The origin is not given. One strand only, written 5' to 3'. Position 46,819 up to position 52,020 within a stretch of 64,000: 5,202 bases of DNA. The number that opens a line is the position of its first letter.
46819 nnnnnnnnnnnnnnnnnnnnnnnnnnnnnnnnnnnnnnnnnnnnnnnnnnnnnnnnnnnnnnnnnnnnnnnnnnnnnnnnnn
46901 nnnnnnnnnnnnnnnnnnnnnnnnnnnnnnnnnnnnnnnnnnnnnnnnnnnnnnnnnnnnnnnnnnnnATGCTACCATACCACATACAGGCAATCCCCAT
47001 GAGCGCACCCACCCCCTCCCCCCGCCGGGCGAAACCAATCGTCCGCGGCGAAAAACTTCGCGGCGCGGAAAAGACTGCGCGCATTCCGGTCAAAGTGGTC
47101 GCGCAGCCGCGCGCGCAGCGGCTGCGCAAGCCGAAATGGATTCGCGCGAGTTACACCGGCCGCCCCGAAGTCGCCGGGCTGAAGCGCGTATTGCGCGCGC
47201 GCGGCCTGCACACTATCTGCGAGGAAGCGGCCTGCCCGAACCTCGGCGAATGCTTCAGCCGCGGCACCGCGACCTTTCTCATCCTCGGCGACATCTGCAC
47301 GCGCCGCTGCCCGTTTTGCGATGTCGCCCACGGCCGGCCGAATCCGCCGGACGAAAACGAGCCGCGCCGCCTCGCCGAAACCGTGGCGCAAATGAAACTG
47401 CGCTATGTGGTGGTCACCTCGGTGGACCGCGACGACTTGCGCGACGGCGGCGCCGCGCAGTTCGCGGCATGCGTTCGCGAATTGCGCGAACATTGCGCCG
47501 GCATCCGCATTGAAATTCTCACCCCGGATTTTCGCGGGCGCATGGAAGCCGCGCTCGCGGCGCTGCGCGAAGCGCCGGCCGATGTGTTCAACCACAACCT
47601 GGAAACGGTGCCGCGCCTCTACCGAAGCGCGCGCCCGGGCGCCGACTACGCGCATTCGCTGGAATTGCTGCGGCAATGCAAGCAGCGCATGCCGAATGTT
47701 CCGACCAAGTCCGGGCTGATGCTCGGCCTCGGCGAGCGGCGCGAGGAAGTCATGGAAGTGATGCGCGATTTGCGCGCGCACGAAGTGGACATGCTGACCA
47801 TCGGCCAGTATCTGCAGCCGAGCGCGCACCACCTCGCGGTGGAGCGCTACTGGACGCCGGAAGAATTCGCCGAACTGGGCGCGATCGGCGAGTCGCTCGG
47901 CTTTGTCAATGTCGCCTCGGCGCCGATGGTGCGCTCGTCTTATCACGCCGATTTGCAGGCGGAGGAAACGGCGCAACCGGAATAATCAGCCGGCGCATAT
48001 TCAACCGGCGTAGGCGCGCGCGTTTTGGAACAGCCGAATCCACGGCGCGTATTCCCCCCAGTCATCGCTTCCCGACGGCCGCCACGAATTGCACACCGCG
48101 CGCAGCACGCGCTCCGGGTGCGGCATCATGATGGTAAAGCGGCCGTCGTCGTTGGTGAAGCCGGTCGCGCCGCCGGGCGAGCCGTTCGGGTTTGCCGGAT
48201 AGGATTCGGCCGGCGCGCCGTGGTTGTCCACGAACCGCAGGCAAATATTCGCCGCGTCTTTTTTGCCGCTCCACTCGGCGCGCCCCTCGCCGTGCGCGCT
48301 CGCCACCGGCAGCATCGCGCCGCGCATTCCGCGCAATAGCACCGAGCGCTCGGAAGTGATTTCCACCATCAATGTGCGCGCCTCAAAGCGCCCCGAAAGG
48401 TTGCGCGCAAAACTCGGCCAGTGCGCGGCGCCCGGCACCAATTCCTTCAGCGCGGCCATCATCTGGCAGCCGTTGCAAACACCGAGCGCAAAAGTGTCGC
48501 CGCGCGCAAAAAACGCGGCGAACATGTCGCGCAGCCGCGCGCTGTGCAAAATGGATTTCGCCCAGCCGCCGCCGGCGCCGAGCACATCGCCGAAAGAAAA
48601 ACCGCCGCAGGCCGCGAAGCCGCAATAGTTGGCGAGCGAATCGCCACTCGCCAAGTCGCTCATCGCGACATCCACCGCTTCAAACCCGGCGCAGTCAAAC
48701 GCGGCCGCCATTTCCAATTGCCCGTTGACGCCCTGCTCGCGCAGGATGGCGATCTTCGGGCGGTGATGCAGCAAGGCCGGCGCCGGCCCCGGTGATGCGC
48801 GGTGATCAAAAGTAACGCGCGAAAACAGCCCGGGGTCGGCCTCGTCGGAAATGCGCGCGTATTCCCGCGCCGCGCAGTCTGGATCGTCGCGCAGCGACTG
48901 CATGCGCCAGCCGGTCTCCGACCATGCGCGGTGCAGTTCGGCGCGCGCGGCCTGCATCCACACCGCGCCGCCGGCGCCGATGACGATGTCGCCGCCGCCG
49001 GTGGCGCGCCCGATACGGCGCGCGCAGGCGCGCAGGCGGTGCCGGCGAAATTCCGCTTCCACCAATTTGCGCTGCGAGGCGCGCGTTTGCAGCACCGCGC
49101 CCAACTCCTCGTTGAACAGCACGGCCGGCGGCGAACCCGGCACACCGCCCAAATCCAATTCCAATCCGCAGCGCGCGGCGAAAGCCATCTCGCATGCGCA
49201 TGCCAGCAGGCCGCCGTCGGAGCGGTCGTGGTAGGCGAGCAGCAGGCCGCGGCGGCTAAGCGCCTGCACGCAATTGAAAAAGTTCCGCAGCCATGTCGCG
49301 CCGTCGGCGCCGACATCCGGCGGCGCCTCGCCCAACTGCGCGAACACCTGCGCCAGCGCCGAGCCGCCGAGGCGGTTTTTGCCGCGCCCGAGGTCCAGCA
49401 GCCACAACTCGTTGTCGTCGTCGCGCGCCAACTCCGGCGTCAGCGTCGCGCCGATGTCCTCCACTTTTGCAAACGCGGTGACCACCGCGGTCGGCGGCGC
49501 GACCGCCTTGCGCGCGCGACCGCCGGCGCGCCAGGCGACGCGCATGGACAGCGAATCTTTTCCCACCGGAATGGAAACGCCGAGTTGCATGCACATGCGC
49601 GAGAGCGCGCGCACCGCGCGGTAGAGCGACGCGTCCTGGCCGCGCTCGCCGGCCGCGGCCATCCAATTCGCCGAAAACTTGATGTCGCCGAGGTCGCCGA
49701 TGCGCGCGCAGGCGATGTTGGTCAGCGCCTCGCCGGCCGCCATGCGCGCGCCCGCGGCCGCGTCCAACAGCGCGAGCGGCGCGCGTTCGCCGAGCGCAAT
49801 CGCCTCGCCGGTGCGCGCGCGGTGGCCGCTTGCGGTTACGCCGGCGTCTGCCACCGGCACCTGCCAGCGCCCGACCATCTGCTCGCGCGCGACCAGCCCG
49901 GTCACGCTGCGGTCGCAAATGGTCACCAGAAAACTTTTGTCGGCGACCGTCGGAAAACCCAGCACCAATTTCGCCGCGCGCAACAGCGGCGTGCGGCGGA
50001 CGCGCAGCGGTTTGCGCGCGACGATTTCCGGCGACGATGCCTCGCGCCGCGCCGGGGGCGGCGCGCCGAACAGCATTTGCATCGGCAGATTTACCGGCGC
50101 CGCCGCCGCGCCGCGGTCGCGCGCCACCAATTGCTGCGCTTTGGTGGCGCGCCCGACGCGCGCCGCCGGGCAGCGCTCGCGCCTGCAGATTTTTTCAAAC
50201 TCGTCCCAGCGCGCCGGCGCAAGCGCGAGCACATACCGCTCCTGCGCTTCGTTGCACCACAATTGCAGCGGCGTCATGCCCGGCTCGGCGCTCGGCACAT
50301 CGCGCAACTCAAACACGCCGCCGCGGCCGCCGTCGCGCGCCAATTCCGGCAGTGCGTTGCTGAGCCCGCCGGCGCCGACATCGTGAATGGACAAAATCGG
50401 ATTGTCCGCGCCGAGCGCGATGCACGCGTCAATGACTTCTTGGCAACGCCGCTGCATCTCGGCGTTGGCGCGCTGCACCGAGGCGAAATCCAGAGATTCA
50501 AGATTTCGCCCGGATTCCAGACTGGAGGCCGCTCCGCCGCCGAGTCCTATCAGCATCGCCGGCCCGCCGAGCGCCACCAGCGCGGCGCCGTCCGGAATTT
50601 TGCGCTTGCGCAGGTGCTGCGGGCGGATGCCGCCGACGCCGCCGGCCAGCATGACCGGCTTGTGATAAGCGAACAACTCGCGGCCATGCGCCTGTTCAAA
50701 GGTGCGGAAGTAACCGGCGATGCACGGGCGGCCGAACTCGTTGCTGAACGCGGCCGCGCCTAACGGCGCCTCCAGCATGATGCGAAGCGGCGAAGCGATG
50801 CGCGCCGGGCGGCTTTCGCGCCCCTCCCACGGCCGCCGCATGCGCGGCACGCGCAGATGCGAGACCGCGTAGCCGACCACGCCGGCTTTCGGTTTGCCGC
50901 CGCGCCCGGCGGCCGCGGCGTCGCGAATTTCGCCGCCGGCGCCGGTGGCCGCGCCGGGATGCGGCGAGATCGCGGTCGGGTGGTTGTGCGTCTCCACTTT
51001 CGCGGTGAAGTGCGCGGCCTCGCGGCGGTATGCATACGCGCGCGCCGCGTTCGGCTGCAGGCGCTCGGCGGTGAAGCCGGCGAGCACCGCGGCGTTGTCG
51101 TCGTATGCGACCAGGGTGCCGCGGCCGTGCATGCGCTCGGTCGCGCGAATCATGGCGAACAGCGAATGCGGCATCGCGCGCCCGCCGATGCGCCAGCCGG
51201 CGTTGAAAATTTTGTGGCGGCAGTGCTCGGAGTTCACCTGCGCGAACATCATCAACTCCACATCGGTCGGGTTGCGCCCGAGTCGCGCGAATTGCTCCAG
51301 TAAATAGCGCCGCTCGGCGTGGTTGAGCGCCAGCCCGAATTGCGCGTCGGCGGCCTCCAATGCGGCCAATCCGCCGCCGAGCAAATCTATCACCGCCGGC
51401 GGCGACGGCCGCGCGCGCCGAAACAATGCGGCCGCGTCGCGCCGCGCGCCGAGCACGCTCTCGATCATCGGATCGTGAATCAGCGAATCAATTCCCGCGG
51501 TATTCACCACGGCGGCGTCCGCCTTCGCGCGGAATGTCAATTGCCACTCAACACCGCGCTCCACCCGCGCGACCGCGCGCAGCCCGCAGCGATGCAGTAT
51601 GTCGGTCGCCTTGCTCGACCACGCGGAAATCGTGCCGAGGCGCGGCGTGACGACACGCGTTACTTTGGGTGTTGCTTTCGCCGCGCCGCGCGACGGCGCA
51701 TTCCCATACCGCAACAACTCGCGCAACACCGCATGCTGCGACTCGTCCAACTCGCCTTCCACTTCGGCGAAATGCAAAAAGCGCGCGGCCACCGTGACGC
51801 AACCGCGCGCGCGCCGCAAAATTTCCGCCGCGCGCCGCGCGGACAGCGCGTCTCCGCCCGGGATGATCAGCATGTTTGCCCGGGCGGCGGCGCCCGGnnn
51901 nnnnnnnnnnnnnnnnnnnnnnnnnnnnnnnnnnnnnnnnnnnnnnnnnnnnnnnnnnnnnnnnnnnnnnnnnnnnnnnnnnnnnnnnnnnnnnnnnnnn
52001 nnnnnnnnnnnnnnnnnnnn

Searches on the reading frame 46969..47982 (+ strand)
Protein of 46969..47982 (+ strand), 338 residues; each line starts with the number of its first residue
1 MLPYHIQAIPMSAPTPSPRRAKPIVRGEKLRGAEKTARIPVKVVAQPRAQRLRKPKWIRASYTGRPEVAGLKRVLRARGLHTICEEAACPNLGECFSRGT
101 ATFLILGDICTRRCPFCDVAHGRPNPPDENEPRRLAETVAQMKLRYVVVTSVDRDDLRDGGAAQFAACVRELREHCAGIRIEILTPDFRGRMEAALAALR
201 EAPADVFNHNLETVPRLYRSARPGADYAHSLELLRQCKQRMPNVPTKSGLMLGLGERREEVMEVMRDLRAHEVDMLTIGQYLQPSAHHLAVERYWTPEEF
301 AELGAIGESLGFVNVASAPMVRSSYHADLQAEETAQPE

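Call 79: search_protein_families(library=pfam, proteins=[window:46969-47982:+], max_evalue=0.001)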
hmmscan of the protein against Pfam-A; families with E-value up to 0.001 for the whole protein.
window:46969-47982:+ (338 aa): 2 families
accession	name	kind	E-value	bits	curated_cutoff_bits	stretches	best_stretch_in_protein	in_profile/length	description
PF04055.27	Radical_SAM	-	2.1e-26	93.5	29.5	1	105-268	2-166/166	Radical SAM superfamily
PF16881.10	LIAS_N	-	0.00011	23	27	1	45-89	52-96/96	N-terminal domain of lipoyl synthase of Radical_SAM family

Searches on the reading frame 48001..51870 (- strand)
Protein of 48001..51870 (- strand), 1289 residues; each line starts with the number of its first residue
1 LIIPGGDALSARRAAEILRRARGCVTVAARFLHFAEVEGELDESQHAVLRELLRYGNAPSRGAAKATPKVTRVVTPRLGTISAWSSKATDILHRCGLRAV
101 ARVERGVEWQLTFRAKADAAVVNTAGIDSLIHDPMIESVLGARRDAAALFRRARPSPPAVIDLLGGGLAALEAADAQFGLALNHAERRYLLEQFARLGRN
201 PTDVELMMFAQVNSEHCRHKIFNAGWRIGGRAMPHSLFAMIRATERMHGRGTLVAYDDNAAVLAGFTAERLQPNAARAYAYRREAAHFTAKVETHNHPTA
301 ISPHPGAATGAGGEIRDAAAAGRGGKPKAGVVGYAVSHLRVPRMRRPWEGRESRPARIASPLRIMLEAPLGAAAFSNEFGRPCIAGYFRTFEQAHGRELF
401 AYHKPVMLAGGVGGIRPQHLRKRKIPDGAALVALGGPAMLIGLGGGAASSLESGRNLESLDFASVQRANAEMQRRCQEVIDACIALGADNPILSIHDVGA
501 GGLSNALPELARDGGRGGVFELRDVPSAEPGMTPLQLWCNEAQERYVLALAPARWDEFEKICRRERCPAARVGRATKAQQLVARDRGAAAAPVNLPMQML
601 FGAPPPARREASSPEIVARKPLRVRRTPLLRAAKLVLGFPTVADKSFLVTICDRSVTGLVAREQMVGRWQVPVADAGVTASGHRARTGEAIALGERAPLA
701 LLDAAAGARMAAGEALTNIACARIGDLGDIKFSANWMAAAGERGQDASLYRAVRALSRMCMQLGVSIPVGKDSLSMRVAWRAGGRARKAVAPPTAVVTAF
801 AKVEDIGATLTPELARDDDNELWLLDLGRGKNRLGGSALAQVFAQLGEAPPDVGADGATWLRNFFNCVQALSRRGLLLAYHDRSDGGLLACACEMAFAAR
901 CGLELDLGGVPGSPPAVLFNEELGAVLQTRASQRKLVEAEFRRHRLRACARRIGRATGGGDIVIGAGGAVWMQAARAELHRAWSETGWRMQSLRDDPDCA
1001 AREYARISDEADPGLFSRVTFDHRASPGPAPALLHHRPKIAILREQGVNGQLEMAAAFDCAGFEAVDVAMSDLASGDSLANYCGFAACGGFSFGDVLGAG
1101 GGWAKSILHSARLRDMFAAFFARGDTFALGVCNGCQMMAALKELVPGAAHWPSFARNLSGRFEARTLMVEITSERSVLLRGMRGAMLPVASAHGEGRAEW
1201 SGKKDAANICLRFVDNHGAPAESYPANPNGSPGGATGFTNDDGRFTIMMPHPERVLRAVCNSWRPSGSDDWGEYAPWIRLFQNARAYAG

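Call 79: search_protein_families(library=pfam, proteins=[window:48001-51870:-], max_evalue=0.001)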
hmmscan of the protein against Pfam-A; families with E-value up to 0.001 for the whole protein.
window:48001-51870:- (1289 aa): 5 families
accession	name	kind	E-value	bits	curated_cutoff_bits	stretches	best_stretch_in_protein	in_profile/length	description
PF13507.12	GATase_5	-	9.1e-92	307.2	27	1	1037-1287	1-259/260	CobB/CobQ-like glutamine amidotransferase domain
PF22689.1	FGAR-AT_PurM_N-like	-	3.8e-67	225.5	27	1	644-802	1-160/160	FGAR-AT PurM_N-like domain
PF02769.27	AIRS_C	-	1.1e-47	162.5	23.1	2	427-583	2-153/156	AIR synthase related protein, C-terminal domain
PF18076.6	FGAR-AT_N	-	2.9e-33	114.7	26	1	31-150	2-115/115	Formylglycinamide ribonucleotide amidotransferase N-terminal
PF18072.6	FGAR-AT_linker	-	2.2e-20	73.3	26.6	1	171-220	1-50/50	Formylglycinamide ribonucleotide amidotransferase linker domain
